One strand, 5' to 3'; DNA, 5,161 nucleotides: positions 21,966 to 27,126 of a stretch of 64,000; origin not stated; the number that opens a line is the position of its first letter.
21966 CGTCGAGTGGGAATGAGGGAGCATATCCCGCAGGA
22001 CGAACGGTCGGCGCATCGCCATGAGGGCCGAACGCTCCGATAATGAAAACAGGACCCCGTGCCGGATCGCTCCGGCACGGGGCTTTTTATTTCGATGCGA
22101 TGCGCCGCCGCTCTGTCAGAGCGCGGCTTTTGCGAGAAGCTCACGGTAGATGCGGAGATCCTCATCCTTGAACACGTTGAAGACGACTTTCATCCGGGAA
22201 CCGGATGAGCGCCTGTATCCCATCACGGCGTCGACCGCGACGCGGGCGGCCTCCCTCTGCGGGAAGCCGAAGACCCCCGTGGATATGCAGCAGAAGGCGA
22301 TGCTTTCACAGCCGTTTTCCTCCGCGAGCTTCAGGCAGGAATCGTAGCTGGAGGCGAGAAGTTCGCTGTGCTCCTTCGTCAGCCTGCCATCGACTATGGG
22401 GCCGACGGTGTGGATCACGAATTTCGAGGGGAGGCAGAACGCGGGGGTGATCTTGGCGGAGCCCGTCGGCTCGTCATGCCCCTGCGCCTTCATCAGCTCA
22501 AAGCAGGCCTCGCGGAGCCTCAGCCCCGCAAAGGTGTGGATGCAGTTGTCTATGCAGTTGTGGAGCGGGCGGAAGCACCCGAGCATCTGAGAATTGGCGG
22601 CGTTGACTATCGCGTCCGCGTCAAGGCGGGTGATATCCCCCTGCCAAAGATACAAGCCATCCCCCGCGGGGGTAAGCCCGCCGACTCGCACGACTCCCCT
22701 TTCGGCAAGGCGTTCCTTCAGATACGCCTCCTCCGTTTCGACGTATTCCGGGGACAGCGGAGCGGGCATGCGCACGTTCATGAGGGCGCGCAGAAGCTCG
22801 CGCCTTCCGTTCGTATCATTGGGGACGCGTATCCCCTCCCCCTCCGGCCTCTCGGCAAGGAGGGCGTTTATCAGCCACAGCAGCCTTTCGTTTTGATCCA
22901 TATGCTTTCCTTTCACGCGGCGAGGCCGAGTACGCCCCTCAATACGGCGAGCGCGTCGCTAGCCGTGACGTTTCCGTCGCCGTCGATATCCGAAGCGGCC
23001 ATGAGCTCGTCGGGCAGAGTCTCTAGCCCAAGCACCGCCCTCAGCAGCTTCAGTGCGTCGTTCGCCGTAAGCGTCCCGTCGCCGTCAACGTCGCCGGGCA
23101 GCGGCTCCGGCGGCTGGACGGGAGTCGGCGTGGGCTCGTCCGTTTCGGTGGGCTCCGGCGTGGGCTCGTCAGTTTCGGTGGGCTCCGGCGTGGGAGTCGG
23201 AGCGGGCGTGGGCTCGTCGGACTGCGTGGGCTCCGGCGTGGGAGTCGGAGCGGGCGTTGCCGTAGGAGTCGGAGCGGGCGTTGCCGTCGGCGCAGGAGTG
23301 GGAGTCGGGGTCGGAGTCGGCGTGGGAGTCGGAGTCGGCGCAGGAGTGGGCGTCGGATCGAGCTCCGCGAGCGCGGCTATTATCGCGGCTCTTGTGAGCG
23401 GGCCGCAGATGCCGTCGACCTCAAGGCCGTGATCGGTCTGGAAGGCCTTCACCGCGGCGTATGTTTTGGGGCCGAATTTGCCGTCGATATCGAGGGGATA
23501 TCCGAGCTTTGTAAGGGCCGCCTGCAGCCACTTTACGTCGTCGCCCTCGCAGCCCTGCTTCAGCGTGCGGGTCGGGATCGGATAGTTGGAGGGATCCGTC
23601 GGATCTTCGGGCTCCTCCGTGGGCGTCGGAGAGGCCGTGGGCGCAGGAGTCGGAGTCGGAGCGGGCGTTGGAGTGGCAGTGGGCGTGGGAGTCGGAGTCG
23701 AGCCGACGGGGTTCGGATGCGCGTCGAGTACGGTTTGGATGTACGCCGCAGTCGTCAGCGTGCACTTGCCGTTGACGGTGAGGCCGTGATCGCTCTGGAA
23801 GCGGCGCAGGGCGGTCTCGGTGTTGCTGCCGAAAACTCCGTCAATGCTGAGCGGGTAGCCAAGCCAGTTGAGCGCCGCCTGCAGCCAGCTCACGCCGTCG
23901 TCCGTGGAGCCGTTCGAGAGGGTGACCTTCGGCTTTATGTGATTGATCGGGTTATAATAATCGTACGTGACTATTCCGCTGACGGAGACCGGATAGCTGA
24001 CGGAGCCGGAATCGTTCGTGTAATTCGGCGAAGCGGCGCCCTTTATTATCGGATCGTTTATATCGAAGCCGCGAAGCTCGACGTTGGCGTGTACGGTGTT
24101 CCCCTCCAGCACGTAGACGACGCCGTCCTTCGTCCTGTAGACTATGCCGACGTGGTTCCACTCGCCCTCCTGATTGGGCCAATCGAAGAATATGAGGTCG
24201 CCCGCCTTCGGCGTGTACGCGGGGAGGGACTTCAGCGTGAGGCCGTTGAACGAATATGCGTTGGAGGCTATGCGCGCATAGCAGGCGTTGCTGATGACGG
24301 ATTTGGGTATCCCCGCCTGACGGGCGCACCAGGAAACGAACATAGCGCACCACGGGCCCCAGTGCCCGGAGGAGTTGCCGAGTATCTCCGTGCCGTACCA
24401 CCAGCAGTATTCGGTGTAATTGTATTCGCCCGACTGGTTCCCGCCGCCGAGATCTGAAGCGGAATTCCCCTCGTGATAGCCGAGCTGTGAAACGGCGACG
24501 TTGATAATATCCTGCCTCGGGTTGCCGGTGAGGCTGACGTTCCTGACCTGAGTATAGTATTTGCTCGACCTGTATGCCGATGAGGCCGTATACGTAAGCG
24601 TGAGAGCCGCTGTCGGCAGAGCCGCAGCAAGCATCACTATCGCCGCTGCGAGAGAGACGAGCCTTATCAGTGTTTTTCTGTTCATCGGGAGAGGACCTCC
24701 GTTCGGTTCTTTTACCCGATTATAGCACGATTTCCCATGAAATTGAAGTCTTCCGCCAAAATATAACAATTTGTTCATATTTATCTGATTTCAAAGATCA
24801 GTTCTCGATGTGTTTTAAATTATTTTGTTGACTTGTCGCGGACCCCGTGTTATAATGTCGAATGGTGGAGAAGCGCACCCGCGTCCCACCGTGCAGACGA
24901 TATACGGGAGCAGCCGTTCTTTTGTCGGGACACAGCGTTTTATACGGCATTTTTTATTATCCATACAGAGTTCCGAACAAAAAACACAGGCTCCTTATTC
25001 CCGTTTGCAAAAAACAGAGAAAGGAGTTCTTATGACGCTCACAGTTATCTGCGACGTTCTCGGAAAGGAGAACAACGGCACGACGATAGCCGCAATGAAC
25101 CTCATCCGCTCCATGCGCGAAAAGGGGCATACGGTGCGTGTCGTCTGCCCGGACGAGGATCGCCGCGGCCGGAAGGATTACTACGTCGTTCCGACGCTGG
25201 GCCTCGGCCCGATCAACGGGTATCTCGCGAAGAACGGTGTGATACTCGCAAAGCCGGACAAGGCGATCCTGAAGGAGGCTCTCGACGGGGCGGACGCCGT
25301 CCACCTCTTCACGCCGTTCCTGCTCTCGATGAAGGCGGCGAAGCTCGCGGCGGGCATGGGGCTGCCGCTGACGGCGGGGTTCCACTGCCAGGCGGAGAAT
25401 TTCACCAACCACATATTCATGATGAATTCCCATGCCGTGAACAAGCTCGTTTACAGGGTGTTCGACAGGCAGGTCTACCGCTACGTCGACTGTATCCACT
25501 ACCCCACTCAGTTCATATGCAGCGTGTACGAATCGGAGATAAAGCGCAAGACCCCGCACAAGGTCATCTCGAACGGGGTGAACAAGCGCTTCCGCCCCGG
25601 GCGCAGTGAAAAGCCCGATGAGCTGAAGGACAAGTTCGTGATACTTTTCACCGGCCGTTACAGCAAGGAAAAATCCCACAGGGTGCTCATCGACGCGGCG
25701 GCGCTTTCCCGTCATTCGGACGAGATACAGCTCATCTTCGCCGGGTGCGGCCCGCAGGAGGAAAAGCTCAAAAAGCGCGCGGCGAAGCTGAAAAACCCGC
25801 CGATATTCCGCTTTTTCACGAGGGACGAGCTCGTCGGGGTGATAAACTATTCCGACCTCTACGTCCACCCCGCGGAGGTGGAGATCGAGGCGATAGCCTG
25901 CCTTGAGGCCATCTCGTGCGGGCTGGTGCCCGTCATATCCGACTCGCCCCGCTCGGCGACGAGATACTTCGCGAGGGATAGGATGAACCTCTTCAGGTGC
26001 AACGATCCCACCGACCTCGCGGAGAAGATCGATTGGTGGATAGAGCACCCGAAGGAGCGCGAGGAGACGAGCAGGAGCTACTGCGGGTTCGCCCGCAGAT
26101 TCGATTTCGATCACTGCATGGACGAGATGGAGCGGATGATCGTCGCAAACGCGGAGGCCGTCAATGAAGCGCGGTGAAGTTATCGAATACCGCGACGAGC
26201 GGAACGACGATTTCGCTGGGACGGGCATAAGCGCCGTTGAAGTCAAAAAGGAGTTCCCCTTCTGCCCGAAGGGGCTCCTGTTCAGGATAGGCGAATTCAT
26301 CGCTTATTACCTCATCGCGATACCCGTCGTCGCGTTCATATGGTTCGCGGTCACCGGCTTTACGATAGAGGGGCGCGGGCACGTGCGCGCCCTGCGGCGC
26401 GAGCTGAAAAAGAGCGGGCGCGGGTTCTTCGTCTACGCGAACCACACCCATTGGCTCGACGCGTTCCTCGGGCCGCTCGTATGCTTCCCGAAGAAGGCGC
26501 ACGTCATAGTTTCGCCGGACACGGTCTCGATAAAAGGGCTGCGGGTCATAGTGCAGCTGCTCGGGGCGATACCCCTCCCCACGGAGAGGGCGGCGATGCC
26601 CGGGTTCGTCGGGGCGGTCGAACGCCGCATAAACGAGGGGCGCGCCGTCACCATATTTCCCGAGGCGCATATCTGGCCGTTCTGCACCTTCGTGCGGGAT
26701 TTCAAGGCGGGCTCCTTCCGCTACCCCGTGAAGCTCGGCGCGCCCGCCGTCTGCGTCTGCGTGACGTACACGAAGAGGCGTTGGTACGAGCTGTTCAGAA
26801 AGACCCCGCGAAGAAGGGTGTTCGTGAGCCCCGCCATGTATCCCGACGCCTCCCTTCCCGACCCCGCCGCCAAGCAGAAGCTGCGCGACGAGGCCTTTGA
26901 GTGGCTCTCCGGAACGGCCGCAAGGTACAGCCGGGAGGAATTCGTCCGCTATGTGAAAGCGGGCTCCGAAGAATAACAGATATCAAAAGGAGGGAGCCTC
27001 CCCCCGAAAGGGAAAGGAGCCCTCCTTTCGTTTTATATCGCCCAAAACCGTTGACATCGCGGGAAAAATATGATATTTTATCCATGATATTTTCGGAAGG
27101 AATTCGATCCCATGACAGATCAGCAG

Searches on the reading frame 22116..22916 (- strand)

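Call 65: search_protein_families(library=pfam, proteins=[window:22116-22916:-], max_evalue=0.001)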
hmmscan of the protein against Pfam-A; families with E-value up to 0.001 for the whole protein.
window:22116-22916:- (266 aa): 1 family
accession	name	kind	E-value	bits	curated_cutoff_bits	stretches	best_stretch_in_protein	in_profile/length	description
PF01661.27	Macro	-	6.3e-39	133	22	1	104-227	1-118/118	Macro domain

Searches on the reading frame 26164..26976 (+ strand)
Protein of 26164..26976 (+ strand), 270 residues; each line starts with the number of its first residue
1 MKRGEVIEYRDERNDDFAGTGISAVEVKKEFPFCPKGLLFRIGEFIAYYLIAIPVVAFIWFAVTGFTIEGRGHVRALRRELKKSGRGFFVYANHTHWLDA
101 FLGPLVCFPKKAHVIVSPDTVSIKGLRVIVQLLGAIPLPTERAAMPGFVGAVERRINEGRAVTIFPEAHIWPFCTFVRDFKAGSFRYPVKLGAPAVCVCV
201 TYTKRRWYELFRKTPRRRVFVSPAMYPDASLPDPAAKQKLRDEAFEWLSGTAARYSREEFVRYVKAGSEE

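Call 65: search_protein_families(library=pfam, proteins=[window:26164-26976:+], max_evalue=0.001)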
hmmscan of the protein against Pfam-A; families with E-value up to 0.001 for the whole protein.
window:26164-26976:+ (270 aa): 1 family
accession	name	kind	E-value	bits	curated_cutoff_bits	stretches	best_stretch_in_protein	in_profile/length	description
PF01553.26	Acyltransferase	-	3.9e-11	43.3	23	1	81-200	9-131/132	Acyltransferase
